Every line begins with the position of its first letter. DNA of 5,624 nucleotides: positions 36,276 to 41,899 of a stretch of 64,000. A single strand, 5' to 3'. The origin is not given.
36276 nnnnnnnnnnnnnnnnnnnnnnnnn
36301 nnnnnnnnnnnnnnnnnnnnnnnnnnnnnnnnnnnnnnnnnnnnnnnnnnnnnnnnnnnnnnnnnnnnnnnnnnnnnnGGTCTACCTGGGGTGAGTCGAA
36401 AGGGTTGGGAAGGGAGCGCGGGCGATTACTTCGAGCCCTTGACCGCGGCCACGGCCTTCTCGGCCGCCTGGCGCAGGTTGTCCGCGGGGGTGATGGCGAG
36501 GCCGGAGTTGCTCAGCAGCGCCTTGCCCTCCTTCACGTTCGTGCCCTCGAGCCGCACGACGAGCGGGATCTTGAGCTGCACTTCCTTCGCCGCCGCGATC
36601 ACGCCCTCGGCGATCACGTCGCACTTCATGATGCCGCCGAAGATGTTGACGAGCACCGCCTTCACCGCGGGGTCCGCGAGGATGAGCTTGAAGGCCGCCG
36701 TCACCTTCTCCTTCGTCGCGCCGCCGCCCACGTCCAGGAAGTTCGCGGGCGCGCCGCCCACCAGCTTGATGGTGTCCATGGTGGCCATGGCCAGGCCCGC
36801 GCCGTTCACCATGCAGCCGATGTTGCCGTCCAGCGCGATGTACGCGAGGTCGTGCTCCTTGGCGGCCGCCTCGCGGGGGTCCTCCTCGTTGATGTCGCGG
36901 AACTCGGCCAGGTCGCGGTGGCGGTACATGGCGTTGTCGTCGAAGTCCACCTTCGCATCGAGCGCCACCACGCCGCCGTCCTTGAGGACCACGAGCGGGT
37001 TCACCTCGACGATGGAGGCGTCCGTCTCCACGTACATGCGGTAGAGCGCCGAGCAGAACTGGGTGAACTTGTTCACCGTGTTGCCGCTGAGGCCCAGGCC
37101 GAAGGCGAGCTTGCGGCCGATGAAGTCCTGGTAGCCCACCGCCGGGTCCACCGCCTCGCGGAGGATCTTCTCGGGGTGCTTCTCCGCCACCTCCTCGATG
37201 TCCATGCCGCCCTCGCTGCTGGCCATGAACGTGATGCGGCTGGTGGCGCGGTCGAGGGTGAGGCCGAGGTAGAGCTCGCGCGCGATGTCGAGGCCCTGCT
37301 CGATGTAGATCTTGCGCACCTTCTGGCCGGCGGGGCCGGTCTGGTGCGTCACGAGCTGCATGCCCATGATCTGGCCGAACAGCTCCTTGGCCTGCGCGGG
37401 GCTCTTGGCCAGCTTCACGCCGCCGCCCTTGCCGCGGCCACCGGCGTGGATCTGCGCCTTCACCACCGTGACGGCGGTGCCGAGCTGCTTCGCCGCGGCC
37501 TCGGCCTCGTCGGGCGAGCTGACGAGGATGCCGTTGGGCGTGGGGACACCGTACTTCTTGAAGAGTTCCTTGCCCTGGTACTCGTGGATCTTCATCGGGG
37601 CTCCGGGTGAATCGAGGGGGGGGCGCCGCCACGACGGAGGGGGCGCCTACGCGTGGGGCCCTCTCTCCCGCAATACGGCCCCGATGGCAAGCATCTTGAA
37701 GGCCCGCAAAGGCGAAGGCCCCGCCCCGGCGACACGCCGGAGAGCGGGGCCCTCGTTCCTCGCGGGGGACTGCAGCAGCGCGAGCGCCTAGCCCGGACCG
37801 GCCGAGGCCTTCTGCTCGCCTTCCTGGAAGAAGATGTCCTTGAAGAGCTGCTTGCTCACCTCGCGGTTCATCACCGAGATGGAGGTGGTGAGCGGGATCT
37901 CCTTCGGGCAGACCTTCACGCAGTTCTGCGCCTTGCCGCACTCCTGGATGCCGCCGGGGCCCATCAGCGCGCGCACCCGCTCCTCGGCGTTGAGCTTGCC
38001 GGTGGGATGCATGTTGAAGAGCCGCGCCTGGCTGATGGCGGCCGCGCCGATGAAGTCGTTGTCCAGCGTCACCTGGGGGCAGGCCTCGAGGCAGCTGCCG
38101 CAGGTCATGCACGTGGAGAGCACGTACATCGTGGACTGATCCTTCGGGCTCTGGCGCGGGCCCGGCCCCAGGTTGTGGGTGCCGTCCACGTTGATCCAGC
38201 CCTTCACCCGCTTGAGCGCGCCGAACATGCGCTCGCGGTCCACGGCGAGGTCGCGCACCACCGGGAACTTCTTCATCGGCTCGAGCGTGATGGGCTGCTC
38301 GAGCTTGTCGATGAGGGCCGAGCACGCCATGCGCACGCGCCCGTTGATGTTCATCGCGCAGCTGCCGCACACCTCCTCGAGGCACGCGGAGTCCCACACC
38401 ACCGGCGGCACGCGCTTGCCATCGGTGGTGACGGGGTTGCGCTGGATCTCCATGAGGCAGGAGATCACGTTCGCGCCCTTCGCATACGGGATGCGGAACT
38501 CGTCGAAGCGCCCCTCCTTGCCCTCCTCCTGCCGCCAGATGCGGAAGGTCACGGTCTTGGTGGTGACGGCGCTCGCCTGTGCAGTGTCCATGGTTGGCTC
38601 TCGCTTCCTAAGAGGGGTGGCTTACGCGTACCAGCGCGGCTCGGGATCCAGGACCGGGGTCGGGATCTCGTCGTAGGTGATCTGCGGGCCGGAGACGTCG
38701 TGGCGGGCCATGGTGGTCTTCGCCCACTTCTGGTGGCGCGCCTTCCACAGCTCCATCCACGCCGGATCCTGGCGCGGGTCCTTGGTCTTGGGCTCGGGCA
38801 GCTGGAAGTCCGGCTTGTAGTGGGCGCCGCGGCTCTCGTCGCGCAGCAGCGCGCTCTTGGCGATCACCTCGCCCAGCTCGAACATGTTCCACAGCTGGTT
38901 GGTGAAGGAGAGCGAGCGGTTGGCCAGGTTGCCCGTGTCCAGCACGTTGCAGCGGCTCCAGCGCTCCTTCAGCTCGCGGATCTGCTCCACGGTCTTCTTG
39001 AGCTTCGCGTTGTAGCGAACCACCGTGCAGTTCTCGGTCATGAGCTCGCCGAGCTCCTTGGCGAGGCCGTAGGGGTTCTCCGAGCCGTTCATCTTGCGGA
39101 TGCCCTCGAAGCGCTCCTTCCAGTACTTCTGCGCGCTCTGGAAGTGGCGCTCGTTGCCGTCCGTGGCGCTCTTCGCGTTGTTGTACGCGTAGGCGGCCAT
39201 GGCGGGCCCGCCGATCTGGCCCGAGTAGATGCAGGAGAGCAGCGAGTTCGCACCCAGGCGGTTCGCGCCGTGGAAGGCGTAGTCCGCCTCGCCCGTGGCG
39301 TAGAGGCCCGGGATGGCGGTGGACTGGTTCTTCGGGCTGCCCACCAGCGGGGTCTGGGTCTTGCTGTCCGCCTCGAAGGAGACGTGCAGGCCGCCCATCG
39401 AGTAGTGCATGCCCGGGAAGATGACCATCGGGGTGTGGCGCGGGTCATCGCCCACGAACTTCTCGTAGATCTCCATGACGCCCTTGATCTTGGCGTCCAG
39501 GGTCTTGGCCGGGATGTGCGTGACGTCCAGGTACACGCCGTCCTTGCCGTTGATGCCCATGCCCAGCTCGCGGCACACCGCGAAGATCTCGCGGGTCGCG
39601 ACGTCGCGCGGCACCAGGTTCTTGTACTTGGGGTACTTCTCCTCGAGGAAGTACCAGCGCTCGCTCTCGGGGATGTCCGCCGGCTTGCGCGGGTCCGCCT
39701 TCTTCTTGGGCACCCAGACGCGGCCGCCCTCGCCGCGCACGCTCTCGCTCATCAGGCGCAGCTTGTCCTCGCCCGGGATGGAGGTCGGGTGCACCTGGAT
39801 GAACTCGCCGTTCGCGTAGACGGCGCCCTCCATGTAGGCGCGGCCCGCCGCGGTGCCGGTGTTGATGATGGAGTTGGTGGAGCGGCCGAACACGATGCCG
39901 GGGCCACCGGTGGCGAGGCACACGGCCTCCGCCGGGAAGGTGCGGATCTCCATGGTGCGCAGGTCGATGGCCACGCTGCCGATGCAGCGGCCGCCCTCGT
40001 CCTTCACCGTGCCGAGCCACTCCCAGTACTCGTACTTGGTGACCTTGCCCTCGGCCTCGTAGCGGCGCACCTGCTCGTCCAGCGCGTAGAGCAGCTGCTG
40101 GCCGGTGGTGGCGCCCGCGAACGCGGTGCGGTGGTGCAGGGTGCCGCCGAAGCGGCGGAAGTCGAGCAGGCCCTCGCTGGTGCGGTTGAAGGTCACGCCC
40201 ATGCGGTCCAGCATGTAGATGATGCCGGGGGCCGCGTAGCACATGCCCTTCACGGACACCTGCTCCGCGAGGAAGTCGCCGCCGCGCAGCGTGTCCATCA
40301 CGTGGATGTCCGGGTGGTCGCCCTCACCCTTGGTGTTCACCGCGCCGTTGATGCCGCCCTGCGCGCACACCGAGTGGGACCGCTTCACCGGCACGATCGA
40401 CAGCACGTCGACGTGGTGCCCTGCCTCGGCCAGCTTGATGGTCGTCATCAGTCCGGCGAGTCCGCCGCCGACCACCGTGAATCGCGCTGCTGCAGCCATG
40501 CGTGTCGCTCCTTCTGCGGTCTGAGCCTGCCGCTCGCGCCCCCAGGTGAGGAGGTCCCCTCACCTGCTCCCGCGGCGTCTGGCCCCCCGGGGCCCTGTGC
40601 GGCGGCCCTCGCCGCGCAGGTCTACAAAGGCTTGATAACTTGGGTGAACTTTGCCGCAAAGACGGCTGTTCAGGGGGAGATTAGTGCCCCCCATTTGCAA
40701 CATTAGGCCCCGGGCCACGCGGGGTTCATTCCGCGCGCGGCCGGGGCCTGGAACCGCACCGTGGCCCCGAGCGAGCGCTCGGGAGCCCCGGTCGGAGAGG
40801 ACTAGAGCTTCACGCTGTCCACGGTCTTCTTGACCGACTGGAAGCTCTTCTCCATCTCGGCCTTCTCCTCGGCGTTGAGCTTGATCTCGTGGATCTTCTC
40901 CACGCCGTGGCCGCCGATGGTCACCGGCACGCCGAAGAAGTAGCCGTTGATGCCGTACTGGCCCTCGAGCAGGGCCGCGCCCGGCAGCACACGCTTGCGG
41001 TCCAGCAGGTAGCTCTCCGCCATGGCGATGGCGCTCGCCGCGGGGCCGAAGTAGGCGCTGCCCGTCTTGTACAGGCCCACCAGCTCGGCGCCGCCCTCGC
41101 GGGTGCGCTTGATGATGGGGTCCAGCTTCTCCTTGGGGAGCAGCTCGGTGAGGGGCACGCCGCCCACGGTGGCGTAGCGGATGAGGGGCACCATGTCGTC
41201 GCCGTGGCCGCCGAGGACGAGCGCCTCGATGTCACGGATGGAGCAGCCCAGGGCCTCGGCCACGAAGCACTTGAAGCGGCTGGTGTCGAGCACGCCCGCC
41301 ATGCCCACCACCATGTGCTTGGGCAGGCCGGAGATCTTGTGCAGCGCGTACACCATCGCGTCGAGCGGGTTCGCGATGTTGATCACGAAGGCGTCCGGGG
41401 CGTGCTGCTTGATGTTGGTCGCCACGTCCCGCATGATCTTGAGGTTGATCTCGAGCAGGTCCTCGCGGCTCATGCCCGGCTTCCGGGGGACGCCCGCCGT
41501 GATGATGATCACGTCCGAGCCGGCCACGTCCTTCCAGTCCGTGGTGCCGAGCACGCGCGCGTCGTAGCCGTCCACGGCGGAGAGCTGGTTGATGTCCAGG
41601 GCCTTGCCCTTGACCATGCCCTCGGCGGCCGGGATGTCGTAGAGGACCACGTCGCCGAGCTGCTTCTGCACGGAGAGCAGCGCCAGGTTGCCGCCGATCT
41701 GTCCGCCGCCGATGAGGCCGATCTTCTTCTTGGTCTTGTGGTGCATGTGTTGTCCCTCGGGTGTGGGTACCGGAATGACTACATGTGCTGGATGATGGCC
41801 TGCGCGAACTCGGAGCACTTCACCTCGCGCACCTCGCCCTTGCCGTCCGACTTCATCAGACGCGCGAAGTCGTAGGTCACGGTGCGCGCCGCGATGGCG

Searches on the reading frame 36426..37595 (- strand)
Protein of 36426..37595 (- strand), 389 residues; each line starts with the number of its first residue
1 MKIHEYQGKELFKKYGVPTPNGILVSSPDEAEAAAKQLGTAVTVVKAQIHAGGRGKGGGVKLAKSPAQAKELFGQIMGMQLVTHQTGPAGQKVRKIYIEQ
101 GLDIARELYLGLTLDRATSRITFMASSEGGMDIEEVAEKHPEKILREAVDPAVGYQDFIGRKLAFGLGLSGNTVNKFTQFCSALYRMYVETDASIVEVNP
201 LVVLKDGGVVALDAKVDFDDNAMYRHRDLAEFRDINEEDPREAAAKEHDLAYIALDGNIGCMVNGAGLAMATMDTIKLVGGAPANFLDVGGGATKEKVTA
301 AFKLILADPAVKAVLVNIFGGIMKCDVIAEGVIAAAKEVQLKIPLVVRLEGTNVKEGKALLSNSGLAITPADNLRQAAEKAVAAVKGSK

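Call 13: search_protein_families(library=pfam, proteins=[window:36426-37595:-], max_evalue=0.001)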
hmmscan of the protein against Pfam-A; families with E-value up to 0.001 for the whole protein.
window:36426-37595:- (389 aa): 5 families
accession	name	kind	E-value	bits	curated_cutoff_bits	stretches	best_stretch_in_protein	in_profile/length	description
PF08442.15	ATP-grasp_2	-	4e-80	268.6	29.5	1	2-203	1-202/202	ATP-grasp domain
PF00549.24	Ligase_CoA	-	5.1e-34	117.6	24.5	1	262-382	1-128/128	CoA-ligase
PF24948.1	Citrate_synth_N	-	5.2e-18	65.7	83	1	2-226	4-228/232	ATP-citrate synthase ATP-grasp domain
PF13549.11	ATP-grasp_5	-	1.2e-10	41.5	27.6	1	4-118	11-122/221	ATP-grasp domain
PF01071.24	GARS_A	-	1.1e-05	25.7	27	1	9-93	7-83/194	Phosphoribosylglycinamide synthetase, ATP-grasp (A) domain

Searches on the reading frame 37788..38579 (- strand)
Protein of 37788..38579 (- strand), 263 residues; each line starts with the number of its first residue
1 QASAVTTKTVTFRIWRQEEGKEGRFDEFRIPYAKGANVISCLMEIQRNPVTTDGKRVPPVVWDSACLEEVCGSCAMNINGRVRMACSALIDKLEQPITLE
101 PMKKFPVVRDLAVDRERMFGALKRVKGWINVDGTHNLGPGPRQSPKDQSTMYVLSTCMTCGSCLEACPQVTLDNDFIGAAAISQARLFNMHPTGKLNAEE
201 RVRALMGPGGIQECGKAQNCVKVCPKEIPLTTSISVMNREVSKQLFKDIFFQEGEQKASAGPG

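Call 13: search_protein_families(library=pfam, proteins=[window:37788-38579:-], max_evalue=0.001)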
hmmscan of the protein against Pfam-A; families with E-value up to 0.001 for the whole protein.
window:37788-38579:- (263 aa): 7 families
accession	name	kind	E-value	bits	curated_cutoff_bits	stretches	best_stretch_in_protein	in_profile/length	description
PF13085.11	Fer2_3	-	4.1e-30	104.4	27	1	11-119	1-106/107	2Fe-2S iron-sulfur cluster binding domain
PF13183.11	Fer4_8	-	4.1e-08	34.1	27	1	154-228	2-68/68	4Fe-4S dicluster domain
PF13187.11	Fer4_9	-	1.6e-06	28.5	27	0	149-169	34-49/52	4Fe-4S dicluster domain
PF13237.11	Fer4_10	-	4.2e-06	27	25.5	1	154-225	6-53/53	4Fe-4S dicluster domain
PF12838.12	Fer4_7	-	6.1e-06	27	27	0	141-169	21-50/52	4Fe-4S dicluster domain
PF13484.11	Fer4_16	-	0.0001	23.4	30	1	157-226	2-65/66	4Fe-4S double cluster binding domain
PF13534.11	Fer4_17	-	0.00092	20.2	22.2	1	157-228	2-60/61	4Fe-4S dicluster domain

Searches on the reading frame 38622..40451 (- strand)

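Call 13: search_protein_families(library=pfam, proteins=[window:38622-40451:-], max_evalue=0.001)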
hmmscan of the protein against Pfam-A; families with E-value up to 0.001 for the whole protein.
window:38622-40451:- (609 aa): 2 families
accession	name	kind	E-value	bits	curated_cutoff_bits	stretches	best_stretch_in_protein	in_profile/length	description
PF00890.30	FAD_binding_2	-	4.5e-69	234.1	20.4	1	1-404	12-414/414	FAD binding domain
PF02910.25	Succ_DH_flav_C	-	8.5e-30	103.8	20.8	1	465-607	2-129/130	Fumarate reductase flavoprotein C-term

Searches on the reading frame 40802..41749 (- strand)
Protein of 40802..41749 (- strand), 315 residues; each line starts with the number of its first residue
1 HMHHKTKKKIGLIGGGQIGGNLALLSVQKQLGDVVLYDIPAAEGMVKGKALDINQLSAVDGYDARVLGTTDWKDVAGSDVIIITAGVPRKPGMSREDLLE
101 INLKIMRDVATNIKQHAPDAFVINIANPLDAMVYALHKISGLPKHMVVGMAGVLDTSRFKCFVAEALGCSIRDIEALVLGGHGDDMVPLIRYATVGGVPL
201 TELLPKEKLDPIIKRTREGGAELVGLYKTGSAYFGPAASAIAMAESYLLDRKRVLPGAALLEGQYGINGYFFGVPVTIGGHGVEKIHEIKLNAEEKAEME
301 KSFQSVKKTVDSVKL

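Call 13: search_protein_families(library=pfam, proteins=[window:40802-41749:-], max_evalue=0.001)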
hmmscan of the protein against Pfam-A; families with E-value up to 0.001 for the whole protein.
window:40802-41749:- (315 aa): 3 families
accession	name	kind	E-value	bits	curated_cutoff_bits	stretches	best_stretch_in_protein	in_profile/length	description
PF00056.29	Ldh_1_N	-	9.9e-38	129.8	27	1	9-149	2-141/141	lactate/malate dehydrogenase, NAD binding domain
PF02866.23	Ldh_1_C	-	3e-33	115.7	22.6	1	154-313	3-170/174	lactate/malate dehydrogenase, alpha/beta C-terminal domain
PF02056.22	Glyco_hydro_4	-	0.00036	20.6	23.2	0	103-144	121-162/183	Family 4 glycosyl hydrolase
